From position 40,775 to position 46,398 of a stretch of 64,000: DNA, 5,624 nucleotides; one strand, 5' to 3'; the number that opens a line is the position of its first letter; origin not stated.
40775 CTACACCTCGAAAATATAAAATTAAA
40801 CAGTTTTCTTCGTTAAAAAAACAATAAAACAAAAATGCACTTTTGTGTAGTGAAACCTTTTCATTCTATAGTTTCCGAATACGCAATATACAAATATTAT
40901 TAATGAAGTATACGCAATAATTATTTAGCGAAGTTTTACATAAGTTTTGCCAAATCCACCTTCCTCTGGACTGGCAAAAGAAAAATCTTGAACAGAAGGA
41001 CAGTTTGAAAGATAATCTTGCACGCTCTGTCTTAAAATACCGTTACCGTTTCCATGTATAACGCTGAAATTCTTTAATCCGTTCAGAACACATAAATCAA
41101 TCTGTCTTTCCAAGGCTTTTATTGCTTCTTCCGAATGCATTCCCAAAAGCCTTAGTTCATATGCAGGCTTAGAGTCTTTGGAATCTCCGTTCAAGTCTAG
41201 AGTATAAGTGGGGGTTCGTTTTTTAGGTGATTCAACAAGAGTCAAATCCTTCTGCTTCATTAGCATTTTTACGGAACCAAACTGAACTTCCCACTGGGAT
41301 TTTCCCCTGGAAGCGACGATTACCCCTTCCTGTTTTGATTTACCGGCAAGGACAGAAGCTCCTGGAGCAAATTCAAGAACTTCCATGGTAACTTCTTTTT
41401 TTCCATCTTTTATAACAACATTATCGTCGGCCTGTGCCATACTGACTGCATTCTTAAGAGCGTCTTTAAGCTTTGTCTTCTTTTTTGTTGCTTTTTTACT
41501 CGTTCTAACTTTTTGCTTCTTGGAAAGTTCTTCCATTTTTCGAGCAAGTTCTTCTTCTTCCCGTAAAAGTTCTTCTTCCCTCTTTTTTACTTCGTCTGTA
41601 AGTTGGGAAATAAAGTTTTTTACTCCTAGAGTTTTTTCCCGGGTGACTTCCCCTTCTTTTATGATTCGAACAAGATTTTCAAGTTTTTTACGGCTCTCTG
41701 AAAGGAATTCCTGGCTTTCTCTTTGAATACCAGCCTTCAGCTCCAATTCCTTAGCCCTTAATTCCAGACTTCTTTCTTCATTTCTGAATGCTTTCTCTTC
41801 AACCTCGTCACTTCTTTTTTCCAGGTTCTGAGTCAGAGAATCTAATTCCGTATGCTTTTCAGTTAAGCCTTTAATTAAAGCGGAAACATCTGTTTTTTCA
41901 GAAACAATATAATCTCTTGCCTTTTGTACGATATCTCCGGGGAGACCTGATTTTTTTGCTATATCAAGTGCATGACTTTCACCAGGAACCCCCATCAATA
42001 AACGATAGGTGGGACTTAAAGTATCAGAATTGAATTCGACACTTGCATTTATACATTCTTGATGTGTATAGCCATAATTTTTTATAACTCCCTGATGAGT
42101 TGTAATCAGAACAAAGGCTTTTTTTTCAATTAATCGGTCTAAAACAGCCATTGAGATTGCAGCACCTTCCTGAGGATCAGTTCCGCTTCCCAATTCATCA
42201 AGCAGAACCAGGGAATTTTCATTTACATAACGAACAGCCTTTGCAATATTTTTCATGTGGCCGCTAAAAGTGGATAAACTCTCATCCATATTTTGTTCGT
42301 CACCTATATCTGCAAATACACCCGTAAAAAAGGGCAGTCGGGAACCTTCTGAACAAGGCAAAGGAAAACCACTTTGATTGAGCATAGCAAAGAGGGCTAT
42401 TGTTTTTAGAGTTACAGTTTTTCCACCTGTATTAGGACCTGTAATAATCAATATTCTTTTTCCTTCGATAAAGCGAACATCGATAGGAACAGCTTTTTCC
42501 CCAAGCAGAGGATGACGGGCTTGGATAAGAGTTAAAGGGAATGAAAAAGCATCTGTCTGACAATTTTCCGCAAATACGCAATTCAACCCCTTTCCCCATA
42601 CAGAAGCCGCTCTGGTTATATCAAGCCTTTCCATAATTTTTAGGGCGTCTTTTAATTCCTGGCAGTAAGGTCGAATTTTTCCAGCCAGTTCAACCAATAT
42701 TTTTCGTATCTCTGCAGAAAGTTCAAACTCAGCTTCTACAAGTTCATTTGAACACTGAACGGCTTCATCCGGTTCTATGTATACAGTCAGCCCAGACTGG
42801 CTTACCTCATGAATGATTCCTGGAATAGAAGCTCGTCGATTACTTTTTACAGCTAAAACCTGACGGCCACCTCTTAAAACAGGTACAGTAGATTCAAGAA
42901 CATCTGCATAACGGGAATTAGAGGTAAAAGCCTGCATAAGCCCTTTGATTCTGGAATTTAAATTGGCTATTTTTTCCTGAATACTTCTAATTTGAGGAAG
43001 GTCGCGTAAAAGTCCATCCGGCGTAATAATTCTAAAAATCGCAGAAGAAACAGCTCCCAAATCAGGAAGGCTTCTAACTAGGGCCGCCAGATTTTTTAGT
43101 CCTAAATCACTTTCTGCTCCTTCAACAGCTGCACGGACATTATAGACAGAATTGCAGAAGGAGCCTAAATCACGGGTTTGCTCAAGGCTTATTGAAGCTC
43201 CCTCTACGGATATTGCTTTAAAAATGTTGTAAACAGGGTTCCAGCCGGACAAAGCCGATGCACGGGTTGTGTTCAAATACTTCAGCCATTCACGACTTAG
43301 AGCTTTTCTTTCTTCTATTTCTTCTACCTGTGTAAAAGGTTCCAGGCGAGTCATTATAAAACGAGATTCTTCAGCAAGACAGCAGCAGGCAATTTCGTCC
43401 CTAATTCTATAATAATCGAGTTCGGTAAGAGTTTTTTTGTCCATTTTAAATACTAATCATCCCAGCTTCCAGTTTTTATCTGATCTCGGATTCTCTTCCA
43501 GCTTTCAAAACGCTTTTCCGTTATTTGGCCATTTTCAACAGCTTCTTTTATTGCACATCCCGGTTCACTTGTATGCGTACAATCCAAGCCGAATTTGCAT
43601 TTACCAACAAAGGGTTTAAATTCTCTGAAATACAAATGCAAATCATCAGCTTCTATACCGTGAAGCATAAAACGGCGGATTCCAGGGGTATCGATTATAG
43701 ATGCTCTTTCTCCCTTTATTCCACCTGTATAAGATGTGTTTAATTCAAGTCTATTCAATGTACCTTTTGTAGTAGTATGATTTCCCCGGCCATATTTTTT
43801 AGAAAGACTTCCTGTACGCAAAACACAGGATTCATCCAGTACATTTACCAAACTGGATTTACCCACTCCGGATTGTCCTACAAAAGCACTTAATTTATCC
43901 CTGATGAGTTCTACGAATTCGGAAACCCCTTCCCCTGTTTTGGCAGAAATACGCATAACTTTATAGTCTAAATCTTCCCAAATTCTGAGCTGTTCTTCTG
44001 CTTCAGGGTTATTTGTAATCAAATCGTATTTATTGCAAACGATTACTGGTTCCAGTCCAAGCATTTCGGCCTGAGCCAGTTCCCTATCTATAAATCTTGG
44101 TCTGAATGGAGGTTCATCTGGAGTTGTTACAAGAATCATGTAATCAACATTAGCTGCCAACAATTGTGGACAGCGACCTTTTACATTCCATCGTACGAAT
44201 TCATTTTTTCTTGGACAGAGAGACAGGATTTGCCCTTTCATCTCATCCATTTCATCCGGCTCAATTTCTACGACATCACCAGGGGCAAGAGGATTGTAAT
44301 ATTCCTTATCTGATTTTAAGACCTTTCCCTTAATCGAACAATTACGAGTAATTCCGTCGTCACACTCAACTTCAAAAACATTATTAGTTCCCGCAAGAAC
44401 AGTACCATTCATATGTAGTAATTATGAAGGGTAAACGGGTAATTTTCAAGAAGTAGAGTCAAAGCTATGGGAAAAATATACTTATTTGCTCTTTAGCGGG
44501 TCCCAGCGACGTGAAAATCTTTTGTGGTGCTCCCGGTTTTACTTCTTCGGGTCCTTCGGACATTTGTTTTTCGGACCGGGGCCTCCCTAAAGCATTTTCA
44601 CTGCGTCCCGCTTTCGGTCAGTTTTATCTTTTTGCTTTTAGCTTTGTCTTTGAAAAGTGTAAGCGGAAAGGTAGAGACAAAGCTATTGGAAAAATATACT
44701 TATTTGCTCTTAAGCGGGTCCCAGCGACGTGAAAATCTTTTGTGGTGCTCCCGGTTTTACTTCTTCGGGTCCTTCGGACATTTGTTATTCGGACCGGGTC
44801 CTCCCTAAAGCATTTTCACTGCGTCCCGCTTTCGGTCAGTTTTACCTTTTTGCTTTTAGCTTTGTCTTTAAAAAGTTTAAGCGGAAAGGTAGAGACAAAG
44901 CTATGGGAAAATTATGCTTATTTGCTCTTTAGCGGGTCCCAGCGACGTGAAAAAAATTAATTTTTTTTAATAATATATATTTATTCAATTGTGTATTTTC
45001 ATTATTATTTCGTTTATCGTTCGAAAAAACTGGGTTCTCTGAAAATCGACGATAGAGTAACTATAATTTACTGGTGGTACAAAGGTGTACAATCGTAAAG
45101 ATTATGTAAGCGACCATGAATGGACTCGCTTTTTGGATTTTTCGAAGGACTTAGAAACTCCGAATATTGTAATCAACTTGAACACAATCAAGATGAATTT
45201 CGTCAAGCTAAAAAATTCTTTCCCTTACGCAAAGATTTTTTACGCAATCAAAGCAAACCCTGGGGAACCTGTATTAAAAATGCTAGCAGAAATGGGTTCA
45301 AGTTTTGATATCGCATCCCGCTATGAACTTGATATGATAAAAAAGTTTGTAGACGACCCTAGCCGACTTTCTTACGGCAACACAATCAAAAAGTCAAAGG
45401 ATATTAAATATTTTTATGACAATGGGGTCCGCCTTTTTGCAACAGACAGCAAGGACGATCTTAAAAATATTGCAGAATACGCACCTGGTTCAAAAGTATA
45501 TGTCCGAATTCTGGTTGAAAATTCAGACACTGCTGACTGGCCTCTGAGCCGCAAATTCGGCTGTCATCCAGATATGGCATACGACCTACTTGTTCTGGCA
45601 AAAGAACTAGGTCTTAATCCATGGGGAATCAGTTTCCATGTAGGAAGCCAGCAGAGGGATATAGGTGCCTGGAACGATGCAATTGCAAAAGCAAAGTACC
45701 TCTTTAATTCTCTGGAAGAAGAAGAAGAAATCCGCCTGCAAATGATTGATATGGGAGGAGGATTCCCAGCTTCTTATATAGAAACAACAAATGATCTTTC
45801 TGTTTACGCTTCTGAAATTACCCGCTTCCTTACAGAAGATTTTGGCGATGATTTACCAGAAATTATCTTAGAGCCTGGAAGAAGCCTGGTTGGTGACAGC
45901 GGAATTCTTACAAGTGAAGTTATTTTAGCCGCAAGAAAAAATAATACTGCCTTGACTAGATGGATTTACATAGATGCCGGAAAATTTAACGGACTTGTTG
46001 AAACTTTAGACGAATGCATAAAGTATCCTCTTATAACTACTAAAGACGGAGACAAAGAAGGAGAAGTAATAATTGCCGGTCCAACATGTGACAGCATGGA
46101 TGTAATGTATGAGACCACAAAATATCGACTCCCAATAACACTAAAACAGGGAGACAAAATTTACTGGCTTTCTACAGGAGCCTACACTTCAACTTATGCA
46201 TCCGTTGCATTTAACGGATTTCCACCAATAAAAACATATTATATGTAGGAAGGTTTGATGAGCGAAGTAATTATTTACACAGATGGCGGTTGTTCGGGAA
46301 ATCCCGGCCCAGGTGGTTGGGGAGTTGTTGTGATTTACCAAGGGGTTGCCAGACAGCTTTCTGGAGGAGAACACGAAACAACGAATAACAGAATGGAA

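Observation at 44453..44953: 218-bp structured tandem array wedged between the rsgA and ornithine decarboxylase promoters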

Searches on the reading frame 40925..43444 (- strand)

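Call 6: search_protein_families(library=pfam, proteins=[window:40925-43444:-])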
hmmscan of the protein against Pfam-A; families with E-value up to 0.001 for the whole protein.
window:40925-43444:- (839 aa): 3 families
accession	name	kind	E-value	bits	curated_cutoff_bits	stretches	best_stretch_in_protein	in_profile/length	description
PF00488.27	MutS_V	-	1e-33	117.4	30.2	1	332-512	1-183/188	MutS domain V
PF01713.27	Smr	-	5e-22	78.3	25.7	1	766-839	3-77/77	Smr domain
PF20297.4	MSSS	-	2.5e-06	27.5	26.8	1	694-734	1-42/42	MutS2 and Smr-associated SH3 domain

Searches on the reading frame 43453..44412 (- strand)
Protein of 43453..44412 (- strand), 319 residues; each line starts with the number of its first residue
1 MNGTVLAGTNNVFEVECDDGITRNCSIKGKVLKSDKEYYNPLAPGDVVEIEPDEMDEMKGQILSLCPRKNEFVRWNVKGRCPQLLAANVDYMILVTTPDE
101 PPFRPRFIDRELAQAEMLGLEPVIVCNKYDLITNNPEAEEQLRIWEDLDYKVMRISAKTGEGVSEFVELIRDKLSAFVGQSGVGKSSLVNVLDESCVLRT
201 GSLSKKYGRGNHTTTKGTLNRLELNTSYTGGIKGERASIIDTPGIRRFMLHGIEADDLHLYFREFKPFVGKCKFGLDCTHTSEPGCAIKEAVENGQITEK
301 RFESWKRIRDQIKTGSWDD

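Call 6: search_protein_families(library=pfam, proteins=[window:43453-44412:-])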
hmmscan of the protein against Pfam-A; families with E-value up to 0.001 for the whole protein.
window:43453-44412:- (319 aa): 7 families
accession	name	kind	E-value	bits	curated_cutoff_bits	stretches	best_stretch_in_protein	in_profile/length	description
PF03193.22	RsgA_GTPase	-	1.8e-45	155.3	30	1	66-250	2-173/174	RsgA GTPase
PF01176.25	eIF-1a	-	2.8e-06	27.3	30.2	1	9-62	12-61/64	Translation initiation factor 1A / IF-1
PF00009.33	GTP_EFTU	-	4.7e-06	26.7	26.5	1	110-174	112-186/188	Elongation factor Tu GTP binding domain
PF01926.29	MMR_HSR1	-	2.8e-05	24.6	21.9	1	176-250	3-57/113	50S ribosome-binding GTPase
PF02421.24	FeoB_N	-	0.00011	22.2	27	0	114-168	100-154/156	Ferrous iron transport protein B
PF00071.28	Ras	-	0.00038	20.5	21.6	0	120-171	105-157/162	Ras family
PF16745.11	RsgA_N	-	0.00063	19.9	27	0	2-56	1-50/54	RsgA N-terminal domain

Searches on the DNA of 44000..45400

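Call 4: search_rna_families(source=window, start=44000, end=45400, threshold=evalue, max_evalue=10, show_alignments=3)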
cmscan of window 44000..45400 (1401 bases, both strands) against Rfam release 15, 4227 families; matches with E-value up to 10: 11.
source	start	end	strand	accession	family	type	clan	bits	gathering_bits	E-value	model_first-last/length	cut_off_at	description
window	44830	44980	+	RF01584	snoR03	Gene; snRNA; snoRNA; HACA-box;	-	28.2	80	0.45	1-163/163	no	small nucleolar RNA snoR03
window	44976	45065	+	RF03938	mir-4662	Gene; miRNA;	-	24.3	97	0.046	1-67/67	no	mir-4662 microRNA precursor family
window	44610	44696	-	RF02528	SSRC41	Gene; sRNA;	-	21.7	60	7.1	1-111/111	no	Streptococcus sRNA SSRC41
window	44976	45065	-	RF03938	mir-4662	Gene; miRNA;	-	20.6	97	0.5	1-67/67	no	mir-4662 microRNA precursor family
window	45130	45214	-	RF01168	SNORD126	Gene; snRNA; snoRNA; CD-box;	-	19.3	55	0.84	1-77/77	no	Small nucleolar RNA SNORD126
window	44848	44912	+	RF00245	mir-19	Gene; miRNA;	CL00110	18.9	50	1.7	1-79/79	no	mir-19 microRNA precursor family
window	44621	44702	-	RF02107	DLEU2_3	Gene; lncRNA;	-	18.9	60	7.3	1-76/76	no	Deleted in lymphocytic leukemia 2 conserved region 3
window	44625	44698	+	RF03658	mir-2300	Gene; miRNA;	-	18.6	90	1.3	1-74/74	no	mir-2300 microRNA precursor family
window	44630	44694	+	RF00245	mir-19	Gene; miRNA;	CL00110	18.4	50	2.4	1-79/79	no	mir-19 microRNA precursor family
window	44403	44433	+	RF04270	mir-743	Gene; miRNA;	CL00136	17.8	67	2.1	23-53/75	no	mir-743 microRNA precursor family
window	44213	44249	-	RF00274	SNORD57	Gene; snRNA; snoRNA; CD-box;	CL00058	15.9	47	6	1-72/72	no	Small nucleolar RNA SNORD57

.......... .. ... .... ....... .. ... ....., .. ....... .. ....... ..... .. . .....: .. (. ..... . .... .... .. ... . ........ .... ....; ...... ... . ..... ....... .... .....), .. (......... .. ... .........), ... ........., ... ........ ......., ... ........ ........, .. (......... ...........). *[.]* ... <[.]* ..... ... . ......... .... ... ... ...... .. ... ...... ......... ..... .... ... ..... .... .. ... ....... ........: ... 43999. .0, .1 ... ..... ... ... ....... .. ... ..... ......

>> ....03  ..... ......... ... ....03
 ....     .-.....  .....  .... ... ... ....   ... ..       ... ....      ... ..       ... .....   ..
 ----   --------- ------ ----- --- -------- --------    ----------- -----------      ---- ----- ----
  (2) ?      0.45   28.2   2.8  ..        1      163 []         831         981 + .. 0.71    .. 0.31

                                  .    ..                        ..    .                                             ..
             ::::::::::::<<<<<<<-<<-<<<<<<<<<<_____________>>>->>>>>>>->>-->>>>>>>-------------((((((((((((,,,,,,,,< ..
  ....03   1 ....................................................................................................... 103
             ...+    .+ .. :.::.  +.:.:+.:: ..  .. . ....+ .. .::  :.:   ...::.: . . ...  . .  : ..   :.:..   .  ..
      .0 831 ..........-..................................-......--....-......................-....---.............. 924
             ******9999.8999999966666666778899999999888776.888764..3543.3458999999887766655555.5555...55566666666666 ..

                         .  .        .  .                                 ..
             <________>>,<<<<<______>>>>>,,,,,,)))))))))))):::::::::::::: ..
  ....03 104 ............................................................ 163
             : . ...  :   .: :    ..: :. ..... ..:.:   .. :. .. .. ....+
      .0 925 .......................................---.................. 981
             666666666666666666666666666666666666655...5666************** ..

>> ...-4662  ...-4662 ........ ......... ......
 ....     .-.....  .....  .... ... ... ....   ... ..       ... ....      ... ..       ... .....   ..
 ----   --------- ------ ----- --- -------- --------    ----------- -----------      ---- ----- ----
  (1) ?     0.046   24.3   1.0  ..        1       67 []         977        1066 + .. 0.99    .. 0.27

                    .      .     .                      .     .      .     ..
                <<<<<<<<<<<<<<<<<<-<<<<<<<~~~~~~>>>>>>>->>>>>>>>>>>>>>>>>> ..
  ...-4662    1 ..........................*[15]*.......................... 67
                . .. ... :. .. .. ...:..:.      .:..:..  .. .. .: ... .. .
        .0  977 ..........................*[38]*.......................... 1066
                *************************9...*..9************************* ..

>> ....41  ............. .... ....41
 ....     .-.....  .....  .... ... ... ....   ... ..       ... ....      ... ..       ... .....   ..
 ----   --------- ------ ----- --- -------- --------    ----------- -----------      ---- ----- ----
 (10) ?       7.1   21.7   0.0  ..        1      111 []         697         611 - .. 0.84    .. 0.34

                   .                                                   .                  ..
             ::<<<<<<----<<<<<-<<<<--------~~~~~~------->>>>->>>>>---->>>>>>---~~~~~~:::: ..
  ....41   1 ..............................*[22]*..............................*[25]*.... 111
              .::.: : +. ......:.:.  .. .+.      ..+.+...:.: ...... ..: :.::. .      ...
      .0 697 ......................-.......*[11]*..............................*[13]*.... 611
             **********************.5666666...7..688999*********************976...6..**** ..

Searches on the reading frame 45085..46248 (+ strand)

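Call 6: search_protein_families(library=pfam, proteins=[window:45085-46248:+])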
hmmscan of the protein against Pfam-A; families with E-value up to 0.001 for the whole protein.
window:45085-46248:+ (387 aa): 2 families
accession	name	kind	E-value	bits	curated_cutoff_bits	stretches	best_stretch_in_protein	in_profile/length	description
PF02784.22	Orn_Arg_deC_N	-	1.1e-50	172.7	23.4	1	33-269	2-246/247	Pyridoxal-dependent decarboxylase, pyridoxal binding domain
PF00278.28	Orn_DAP_Arg_deC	-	4.5e-14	52.9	23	1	121-365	5-95/95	Pyridoxal-dependent decarboxylase, C-terminal sheet domain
